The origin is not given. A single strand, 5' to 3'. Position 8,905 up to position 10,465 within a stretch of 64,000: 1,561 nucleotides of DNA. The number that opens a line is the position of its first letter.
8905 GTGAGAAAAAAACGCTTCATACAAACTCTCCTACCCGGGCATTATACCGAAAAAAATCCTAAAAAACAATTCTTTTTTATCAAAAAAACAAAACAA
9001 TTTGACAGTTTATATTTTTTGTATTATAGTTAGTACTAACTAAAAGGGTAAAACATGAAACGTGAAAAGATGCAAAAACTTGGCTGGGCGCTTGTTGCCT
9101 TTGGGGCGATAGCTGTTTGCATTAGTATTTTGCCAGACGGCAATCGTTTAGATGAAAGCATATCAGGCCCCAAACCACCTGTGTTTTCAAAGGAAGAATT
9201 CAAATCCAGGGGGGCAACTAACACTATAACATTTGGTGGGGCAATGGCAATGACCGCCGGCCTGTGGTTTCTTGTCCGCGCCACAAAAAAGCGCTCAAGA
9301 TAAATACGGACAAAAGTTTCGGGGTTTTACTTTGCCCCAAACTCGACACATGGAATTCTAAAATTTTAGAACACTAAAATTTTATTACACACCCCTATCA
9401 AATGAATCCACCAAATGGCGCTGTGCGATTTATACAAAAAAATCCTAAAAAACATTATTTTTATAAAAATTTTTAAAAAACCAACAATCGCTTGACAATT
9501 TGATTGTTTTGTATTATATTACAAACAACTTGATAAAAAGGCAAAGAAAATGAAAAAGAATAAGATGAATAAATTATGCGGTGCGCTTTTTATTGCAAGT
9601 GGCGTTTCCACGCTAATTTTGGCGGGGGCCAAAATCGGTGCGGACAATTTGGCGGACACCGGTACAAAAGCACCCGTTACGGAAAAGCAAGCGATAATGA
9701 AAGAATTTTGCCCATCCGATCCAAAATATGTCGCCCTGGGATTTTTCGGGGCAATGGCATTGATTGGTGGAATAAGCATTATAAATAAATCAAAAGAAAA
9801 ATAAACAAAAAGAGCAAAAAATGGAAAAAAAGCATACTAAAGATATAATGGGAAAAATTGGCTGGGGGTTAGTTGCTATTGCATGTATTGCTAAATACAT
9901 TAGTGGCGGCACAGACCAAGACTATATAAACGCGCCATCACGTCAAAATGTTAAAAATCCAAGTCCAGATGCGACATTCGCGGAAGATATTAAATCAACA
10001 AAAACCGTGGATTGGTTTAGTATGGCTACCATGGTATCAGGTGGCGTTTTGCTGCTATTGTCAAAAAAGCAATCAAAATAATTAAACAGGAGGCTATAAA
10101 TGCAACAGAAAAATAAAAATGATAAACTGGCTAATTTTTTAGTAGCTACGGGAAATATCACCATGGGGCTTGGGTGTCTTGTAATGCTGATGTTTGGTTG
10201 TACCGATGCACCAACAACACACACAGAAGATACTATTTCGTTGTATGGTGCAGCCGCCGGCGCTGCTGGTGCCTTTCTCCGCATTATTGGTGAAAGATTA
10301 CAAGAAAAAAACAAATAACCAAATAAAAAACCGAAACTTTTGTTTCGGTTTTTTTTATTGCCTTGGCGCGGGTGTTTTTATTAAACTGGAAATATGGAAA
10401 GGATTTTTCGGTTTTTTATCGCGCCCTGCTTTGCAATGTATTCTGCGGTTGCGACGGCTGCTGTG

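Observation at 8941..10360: Tandem array of four small two-helix membrane-protein paralogs with a duplicated consensus promoter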

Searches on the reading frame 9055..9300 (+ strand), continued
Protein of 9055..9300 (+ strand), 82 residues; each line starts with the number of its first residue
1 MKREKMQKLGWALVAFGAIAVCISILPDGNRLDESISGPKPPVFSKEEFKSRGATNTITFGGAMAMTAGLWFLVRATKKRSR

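Call 40: find_encoding_contigs(protein=window:9055-9300:+, flank=3000, max_places=8)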
Protein window:9055-9300:+ (82 aa): 11 contigs read that carry it; 7 places shown.
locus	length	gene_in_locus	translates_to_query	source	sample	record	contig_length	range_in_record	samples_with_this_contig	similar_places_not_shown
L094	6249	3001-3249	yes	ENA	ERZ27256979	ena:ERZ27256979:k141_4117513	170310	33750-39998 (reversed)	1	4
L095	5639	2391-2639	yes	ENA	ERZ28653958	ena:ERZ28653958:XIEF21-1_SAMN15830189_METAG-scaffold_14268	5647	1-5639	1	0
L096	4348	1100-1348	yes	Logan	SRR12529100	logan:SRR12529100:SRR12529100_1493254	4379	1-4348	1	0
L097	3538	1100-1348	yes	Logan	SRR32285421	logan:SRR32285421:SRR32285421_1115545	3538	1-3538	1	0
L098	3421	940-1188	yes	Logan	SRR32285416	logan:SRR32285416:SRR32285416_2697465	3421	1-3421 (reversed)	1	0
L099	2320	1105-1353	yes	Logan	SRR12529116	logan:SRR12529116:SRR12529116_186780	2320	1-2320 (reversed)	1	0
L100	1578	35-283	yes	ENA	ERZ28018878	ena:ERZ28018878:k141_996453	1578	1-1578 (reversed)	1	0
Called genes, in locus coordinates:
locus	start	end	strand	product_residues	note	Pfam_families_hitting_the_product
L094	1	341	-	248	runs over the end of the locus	PF00005:ABC_tran, PF13304:AAA_21 (faint)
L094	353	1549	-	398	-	PF25917:BSH_RND, PF25973:BSH_CzcB (weak), PF25984:BSH_YknX (faint), PF25876:HH_MFP_RND (weak), PF25893:HH_CzcB (weak), PF25954:Beta-barrel_RND_2, PF25990:Beta-barrel_YknX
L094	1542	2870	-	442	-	PF02321:OEP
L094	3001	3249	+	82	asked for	-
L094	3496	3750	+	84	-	-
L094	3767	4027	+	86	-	-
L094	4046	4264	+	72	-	-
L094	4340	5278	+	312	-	-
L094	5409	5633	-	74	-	-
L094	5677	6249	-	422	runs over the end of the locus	PF07498:Rho_N (weak), PF07497:Rho_RNA_bind, PF00006:ATP-synt_ab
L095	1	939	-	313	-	?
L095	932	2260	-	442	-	PF02321:OEP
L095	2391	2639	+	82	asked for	-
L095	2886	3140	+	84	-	-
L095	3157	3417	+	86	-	-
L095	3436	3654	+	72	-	-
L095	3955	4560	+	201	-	PF10609:ParA (weak), PF13614:AAA_31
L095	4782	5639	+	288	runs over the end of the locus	?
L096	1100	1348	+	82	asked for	-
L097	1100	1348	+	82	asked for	-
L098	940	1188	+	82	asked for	-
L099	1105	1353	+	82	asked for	-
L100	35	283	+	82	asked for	-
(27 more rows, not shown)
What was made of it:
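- Arrangement reproduced in at least 7 assemblies (call 40).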

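Call 41: search_protein_families(library=phrogs, proteins=[window:9055-9300:+], max_evalue=1)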
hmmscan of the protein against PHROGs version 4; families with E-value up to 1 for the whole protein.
window:9055-9300:+ (82 aa): 1 family
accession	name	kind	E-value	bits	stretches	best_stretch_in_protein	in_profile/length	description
phrog_37262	-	unknown function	0.0045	18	1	10-23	34-47/62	-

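Call 42: search_protein_families(library=padloc, proteins=[window:9055-9300:+], max_evalue=1)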
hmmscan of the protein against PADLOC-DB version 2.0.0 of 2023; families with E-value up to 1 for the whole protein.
window:9055-9300:+ (82 aa): 0 families

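Call 43: search_solved_structures(query=A3, max_evalue=10)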
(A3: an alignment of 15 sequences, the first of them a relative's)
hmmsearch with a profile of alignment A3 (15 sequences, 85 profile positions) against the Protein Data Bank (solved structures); distinct sequences matched with E-value up to 10: 1.
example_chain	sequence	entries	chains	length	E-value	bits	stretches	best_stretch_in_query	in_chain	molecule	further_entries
36qx_T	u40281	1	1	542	0.38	14.1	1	7-67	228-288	TLD-domain containing nucleolar protein OXR5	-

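Call 76: search_protein_families(library=pfam, proteins=[L095:3955-4557:+], max_evalue=0.01)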
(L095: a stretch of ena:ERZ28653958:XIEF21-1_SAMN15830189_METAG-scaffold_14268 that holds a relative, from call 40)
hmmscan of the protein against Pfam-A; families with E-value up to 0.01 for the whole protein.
L095:3955-4557:+ (201 aa): 5 families
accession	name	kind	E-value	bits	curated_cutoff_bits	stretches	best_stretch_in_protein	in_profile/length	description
PF13614.12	AAA_31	-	1.5e-11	45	27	1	24-136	15-136/177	AAA domain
PF10609.15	ParA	-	2.9e-06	27.3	27.1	1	24-176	17-170/246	NUBPL iron-transfer P-loop NTPase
PF01656.29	CbiA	-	0.00066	20.1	25.4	1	24-132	12-73/125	CobQ/CobB/MinD/ParA nucleotide binding domain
PF09140.17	MipZ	-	0.00074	19.3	20.7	1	24-146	14-126/262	ATPase MipZ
PF08032.17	SpoU_sub_bind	-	0.003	18.3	22.8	0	35-83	13-61/76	RNA 2'-O ribose methyltransferase substrate binding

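Call 81: find_related_loci(query=A8, collection=viral_contigs, flank=5000)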
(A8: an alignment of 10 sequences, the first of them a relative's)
Query A8 (84 aa) in viral_contigs; peptide patterns used: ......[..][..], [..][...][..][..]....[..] (x = any residue, [..] = any of these).
40 stretches matched a pattern, but none encodes a relative of the query by tblastn (E <= 1e-3).

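Call 82: find_related_loci(query=A9, collection=viral_contigs, flank=5000)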
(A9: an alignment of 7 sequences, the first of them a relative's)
Query A9 (72 aa) in viral_contigs; peptide patterns used: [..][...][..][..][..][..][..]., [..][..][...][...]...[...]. (x = any residue, [..] = any of these).
600 stretches matched a pattern, but none encodes a relative of the query by tblastn (E <= 1e-3).

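Call 83: find_related_loci(query=P0044, collection=viral_contigs, flank=5000)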
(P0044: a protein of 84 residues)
Query P0044 (84 aa) in viral_contigs; peptide patterns used: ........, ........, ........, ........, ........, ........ (x = any residue, [..] = any of these).
38 stretches matched a pattern, but none encodes a relative of the query by tblastn (E <= 1e-3).

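Call 84: find_related_loci(query=window:9055-9300:+, collection=viral_contigs, flank=5000)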
Query window:9055-9300:+ (82 aa) in viral_contigs; peptide patterns used: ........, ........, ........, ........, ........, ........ (x = any residue, [..] = any of these).
12 stretches matched a pattern, but none encodes a relative of the query by tblastn (E <= 1e-3).

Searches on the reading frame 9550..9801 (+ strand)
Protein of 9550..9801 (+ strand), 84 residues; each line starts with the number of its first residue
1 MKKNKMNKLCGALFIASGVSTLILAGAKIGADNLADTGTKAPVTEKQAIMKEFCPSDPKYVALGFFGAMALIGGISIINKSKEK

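Call 5: search_protein_families(library=pfam, proteins=[window:9550-9801:+], max_evalue=10)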
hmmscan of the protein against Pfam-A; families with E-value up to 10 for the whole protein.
window:9550-9801:+ (84 aa): 1 family
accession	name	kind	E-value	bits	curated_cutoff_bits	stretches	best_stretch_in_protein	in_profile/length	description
PF13630.11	SdpI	-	0.028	15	28.2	1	4-46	23-45/71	SdpI/YfhL protein family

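Call 16: search_protein_families(library=ncbifam, proteins=[window:9550-9801:+], max_evalue=10)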
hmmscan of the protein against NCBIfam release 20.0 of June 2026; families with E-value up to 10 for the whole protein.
window:9550-9801:+ (84 aa): 1 family
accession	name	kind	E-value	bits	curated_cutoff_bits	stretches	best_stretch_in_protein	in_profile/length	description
TIGR03726.1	strep_RK_lipo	domain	0.16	11.8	20.85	1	2-32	5-33/34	putative cross-wall-targeting lipoprotein signal domain-containing protein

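Call 41: search_protein_families(library=phrogs, proteins=[window:9550-9801:+], max_evalue=1)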
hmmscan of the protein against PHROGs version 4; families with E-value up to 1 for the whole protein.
window:9550-9801:+ (84 aa): 0 families

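Call 42: search_protein_families(library=padloc, proteins=[window:9550-9801:+], max_evalue=1)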
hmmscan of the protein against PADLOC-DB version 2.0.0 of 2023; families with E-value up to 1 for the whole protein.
window:9550-9801:+ (84 aa): 0 families

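Call 86: search_dna_similar(query=window:9550-9801:+, collection=phages, mode=protein, max_evalue=0.01, max_rows=5)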
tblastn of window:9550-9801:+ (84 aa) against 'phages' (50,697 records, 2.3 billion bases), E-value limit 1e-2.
No match.

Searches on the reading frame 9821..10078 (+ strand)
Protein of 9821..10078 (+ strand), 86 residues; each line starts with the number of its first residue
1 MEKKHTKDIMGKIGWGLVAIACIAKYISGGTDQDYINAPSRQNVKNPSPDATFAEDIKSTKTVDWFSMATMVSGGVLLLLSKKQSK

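Call 5: search_protein_families(library=pfam, proteins=[window:9821-10078:+], max_evalue=10)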
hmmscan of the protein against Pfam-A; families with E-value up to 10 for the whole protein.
window:9821-10078:+ (86 aa): 0 families

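Call 16: search_protein_families(library=ncbifam, proteins=[window:9821-10078:+], max_evalue=10)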
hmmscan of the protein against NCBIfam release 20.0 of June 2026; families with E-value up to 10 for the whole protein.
window:9821-10078:+ (86 aa): 0 families

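Call 41: search_protein_families(library=phrogs, proteins=[window:9821-10078:+], max_evalue=1)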
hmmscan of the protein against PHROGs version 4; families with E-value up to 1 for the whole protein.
window:9821-10078:+ (86 aa): 1 family
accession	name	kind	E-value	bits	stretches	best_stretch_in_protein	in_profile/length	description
phrog_32223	-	unknown function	0.12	13.6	1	13-24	30-41/52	-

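Call 42: search_protein_families(library=padloc, proteins=[window:9821-10078:+], max_evalue=1)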
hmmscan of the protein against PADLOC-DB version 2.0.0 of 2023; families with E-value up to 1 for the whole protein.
window:9821-10078:+ (86 aa): 0 families

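Call 85: search_dna_similar(query=window:9821-10078:+, collection=phages, mode=protein, max_evalue=0.01, max_rows=5)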
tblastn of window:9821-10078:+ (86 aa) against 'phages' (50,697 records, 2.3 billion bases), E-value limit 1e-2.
No match.
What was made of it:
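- On Class II holins: There are no relatives in phage records or viral contigs (calls 81-86).
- Closest known: Class II phage holins, for example the phage 21 S pinholin. Different: No homologue in phage collections (calls 41, 81-86).
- There is no relative in 50,697 phage records or in the IMG/VR viral contigs (calls 81-86).
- Tried and rejected: Four viral-contig scans and two tblastn searches of phage records found nothing (calls 81-86).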

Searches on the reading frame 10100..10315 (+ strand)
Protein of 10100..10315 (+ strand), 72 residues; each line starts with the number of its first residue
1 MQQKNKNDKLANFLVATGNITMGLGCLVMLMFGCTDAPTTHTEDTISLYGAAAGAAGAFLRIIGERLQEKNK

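Call 5: search_protein_families(library=pfam, proteins=[window:10100-10315:+], max_evalue=10)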
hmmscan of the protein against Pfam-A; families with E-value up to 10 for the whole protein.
window:10100-10315:+ (72 aa): 2 families
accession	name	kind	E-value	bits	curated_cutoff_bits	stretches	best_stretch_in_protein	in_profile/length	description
PF22116.1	DUF6944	-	0.013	15.2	32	1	10-71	86-145/167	Family of unknown function (DUF6944)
PF06609.19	TRI12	-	0.088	11.7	23.2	1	26-72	118-164/599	Fungal trichothecene efflux pump (TRI12)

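Call 16: search_protein_families(library=ncbifam, proteins=[window:10100-10315:+], max_evalue=10)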
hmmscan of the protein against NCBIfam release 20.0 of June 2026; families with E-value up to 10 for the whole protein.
window:10100-10315:+ (72 aa): 0 families

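Call 41: search_protein_families(library=phrogs, proteins=[window:10100-10315:+], max_evalue=1)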
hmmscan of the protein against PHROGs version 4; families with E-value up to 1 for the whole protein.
window:10100-10315:+ (72 aa): 3 families
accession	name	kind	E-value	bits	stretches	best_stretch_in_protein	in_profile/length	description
phrog_23464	-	unknown function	0.069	12.8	1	11-65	368-419/539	-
phrog_456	-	lysis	0.25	12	1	21-42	13-33/102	Rz-like spanin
phrog_29814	-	unknown function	0.27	12.5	1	27-55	7-36/78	-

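Call 42: search_protein_families(library=padloc, proteins=[window:10100-10315:+], max_evalue=1)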
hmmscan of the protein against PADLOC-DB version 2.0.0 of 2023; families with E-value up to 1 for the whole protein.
window:10100-10315:+ (72 aa): 0 families
